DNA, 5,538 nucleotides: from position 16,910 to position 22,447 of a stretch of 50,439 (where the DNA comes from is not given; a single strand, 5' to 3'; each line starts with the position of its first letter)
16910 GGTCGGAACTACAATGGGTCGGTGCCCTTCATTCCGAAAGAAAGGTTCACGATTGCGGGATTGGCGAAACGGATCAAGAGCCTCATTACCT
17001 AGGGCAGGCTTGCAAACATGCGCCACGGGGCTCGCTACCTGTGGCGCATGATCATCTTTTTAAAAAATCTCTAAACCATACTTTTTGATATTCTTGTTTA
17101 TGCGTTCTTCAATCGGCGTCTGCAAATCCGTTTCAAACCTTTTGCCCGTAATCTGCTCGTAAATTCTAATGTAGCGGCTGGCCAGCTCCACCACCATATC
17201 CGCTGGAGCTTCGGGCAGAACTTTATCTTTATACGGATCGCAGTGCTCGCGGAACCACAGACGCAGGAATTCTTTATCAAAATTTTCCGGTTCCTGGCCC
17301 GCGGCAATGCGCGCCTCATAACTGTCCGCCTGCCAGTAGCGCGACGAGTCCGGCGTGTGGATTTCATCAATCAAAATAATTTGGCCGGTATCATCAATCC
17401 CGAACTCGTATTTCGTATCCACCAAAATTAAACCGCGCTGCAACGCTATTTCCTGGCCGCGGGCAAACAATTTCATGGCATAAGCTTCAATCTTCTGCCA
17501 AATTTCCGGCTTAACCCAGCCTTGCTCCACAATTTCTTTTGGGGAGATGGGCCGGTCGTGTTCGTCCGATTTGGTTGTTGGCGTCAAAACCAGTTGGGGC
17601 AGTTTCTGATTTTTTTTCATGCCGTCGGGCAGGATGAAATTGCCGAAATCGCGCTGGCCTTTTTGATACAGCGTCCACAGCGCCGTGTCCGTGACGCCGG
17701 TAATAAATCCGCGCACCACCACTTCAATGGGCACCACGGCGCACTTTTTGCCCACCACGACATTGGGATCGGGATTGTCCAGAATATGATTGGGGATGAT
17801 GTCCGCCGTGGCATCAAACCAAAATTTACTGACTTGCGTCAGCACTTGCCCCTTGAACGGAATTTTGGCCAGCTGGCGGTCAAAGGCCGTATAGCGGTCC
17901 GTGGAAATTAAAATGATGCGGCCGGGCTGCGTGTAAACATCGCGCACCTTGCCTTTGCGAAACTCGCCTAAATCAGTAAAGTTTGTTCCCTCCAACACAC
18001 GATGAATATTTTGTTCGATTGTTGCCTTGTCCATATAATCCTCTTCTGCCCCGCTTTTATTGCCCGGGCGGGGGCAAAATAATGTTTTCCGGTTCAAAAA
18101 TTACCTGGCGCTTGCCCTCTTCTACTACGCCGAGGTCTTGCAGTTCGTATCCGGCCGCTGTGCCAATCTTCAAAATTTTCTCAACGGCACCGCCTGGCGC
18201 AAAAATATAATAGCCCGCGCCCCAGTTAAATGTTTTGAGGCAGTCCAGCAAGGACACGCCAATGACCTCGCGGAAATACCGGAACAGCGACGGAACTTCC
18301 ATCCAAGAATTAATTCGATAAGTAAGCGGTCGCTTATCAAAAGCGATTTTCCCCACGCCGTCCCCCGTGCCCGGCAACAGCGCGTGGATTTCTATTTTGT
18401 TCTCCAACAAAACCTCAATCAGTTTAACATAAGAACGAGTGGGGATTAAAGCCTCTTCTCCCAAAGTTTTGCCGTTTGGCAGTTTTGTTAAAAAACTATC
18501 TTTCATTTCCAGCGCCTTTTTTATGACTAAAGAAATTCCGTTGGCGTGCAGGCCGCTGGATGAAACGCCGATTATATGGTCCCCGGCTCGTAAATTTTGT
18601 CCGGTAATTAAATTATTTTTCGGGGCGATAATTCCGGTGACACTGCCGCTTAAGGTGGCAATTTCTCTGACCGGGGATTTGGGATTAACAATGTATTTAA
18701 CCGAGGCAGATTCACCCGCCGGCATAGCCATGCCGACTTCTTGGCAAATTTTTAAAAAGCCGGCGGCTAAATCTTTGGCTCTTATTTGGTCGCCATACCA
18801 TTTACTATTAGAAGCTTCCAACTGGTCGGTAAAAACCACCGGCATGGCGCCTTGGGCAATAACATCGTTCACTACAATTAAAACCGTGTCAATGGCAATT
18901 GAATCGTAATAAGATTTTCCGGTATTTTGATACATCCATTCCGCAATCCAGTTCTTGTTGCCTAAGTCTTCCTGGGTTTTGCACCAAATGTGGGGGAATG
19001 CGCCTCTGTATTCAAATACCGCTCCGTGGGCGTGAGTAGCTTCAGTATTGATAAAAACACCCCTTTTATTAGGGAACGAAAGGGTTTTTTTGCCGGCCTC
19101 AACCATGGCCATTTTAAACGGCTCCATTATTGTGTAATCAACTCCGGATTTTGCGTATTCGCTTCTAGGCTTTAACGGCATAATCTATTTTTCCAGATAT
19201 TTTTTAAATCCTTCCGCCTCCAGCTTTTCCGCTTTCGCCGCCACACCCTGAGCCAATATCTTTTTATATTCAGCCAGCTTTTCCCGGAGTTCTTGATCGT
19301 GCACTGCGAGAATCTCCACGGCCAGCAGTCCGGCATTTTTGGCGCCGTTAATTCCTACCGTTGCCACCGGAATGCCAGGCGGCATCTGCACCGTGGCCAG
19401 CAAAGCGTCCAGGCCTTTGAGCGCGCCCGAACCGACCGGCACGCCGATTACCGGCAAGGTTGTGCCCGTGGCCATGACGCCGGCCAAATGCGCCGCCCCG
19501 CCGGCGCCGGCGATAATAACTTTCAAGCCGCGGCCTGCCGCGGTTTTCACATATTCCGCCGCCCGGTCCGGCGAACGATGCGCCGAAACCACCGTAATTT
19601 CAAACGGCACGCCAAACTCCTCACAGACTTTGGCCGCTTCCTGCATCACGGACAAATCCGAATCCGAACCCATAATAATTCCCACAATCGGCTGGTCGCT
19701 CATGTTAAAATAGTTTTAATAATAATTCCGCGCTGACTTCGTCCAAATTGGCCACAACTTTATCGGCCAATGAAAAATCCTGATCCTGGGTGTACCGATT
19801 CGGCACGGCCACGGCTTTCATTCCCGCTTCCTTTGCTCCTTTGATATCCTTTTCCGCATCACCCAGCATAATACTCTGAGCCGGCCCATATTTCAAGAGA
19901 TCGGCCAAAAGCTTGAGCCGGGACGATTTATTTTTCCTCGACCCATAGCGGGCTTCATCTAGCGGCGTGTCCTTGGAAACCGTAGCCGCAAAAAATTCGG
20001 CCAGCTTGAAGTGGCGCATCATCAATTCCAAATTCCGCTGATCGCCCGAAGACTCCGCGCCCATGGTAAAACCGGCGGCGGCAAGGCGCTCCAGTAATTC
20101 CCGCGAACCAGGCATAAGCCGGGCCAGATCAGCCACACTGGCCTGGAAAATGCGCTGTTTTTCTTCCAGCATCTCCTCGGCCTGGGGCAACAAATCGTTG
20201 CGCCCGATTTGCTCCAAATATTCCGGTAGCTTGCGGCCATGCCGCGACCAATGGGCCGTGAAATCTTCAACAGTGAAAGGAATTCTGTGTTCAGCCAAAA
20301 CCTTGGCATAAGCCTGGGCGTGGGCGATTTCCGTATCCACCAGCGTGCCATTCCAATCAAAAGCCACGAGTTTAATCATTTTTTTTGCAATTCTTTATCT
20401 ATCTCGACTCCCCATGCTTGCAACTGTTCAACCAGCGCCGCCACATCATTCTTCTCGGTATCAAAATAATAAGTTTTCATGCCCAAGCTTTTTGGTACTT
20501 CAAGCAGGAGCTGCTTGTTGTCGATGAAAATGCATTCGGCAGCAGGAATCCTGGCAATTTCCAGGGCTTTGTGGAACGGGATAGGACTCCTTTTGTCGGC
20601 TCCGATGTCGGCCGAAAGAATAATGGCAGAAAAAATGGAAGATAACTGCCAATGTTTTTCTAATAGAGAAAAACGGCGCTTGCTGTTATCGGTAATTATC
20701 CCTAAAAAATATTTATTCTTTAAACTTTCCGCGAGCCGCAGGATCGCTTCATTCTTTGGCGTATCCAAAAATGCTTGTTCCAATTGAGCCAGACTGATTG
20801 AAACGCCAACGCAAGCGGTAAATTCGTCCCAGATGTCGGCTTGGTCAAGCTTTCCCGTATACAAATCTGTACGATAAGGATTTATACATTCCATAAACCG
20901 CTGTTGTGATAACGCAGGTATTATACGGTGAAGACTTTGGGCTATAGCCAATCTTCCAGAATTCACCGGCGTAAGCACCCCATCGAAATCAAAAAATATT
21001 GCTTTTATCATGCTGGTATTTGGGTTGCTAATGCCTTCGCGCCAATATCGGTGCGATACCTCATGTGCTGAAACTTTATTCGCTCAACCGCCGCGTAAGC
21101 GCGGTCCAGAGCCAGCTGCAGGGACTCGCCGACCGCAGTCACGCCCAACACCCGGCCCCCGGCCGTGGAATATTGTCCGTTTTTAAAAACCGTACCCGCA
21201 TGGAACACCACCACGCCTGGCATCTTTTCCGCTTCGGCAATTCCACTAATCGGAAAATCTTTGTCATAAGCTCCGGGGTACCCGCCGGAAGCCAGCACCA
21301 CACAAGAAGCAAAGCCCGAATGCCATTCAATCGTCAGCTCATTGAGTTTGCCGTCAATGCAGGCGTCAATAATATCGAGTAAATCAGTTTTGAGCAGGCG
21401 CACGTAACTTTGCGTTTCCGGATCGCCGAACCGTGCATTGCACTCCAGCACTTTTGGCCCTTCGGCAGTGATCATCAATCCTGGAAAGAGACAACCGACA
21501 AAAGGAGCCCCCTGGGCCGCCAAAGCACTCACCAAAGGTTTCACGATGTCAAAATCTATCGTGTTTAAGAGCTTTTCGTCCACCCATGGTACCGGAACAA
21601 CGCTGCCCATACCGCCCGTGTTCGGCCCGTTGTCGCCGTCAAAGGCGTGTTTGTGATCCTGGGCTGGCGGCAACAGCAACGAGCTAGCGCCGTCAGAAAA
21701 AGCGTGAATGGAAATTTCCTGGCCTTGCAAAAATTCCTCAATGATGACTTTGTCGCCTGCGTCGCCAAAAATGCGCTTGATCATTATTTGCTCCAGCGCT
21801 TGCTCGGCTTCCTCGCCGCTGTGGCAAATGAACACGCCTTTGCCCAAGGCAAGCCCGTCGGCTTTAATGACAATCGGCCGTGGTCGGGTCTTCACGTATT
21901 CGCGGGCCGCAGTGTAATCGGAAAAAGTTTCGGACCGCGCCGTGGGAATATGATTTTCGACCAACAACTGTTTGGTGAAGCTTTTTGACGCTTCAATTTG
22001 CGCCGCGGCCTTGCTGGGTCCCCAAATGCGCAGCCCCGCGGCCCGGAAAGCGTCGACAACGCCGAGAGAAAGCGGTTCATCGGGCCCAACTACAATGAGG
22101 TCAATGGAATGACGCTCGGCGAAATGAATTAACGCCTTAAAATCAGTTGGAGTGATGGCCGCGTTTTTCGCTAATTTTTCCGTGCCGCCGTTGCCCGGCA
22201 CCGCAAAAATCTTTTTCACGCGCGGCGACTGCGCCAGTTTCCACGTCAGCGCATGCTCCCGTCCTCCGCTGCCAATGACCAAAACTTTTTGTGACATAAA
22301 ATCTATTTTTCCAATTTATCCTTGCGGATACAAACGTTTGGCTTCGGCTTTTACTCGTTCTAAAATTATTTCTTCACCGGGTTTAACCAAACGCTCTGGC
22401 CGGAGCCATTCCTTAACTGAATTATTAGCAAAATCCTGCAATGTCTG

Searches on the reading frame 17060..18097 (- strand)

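Call 28: search_protein_families(library=pfam, proteins=[window:17060-18097:-], max_evalue=0.000001)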
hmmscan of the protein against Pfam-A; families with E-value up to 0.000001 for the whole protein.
window:17060-18097:- (345 aa): 1 family
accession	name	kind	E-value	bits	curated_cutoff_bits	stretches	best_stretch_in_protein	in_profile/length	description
PF01259.24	SAICAR_synt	-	7.9e-73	245.5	20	1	46-293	2-230/233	SAICAR synthetase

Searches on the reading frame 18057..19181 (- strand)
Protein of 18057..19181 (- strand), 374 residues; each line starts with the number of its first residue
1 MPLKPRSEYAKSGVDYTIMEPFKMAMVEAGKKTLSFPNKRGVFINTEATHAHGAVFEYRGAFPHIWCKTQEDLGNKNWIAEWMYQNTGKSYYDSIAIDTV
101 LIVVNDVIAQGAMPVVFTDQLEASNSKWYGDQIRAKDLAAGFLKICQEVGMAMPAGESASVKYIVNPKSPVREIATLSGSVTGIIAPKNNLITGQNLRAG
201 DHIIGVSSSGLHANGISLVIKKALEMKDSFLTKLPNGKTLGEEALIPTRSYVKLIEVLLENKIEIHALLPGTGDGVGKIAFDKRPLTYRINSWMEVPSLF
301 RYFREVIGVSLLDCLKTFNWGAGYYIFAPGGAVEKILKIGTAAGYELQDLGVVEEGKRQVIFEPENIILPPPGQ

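Call 28: search_protein_families(library=pfam, proteins=[window:18057-19181:-], max_evalue=0.000001)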
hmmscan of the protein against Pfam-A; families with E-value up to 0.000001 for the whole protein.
window:18057-19181:- (374 aa): 2 families
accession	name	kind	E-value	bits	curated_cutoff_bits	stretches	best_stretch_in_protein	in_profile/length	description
PF02769.27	AIRS_C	-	3.1e-10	40.9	23.1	1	198-361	1-153/156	AIR synthase related protein, C-terminal domain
PF00586.29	AIRS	-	4.2e-08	34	24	1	93-184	33-111/112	AIR synthase related protein, N-terminal domain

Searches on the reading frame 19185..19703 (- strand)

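Call 28: search_protein_families(library=pfam, proteins=[window:19185-19703:-], max_evalue=0.000001)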
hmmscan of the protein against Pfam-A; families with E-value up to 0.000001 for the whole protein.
window:19185-19703:- (172 aa): 1 family
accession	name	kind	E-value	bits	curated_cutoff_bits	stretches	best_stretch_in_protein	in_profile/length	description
PF00731.26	AIRC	-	7.7e-65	217.4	30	1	7-149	2-144/148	AIR carboxylase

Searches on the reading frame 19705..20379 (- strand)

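Call 28: search_protein_families(library=pfam, proteins=[window:19705-20379:-], max_evalue=0.000001)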
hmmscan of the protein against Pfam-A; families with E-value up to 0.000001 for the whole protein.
window:19705-20379:- (224 aa): 3 families
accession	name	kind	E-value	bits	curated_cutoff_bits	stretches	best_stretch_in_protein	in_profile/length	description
PF13419.12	HAD_2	-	1.3e-22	81.2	23.8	1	6-192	2-178/178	Haloacid dehalogenase-like hydrolase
PF00702.32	Hydrolase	-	1.6e-22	81.3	26.4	1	2-186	1-191/191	haloacid dehalogenase-like hydrolase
PF13242.12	Hydrolase_like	-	1.6e-07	31.6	22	0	157-213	12-73/75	HAD-hyrolase-like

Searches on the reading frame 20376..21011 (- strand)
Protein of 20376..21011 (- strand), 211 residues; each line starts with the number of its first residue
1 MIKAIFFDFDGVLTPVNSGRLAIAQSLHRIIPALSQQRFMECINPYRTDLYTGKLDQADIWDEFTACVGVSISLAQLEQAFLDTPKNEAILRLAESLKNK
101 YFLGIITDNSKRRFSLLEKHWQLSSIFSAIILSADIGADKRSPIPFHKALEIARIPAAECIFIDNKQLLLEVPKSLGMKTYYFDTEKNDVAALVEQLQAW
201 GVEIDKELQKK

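Call 29: search_protein_families(library=pfam, proteins=[window:20376-21011:-], max_evalue=0.000001)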
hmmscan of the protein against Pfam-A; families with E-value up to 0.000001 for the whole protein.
window:20376-21011:- (211 aa): 2 families
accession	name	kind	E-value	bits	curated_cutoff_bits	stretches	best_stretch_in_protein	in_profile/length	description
PF13419.12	HAD_2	-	3.6e-11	43.9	23.8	1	5-180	1-175/178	Haloacid dehalogenase-like hydrolase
PF00702.32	Hydrolase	-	5.6e-10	40.4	26.4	1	2-164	1-178/191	haloacid dehalogenase-like hydrolase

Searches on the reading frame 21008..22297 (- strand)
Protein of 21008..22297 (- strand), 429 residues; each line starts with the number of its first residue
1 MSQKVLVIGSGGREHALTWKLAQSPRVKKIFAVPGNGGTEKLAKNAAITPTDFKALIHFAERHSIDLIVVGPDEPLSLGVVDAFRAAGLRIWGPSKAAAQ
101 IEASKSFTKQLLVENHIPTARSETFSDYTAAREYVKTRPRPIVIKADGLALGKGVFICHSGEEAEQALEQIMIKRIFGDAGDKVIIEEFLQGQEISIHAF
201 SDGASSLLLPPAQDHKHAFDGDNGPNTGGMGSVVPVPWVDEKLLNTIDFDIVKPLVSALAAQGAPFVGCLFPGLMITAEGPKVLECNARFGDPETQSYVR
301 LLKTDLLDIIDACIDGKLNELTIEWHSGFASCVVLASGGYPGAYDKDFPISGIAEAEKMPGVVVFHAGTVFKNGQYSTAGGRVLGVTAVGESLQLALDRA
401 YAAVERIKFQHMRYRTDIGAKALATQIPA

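Call 29: search_protein_families(library=pfam, proteins=[window:21008-22297:-], max_evalue=0.000001)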
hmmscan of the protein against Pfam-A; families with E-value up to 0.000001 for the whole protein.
window:21008-22297:- (429 aa): 3 families
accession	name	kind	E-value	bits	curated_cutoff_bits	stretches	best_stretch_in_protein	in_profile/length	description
PF01071.24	GARS_A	-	1.9e-73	246.9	27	1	103-295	1-194/194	Phosphoribosylglycinamide synthetase, ATP-grasp (A) domain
PF02844.21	GARS_N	-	7.6e-40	136.1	29.5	1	4-102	2-100/100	Phosphoribosylglycinamide synthetase, N domain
PF02843.22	GARS_C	-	1.5e-31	109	34.8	1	331-421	2-92/92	Phosphoribosylglycinamide synthetase, C domain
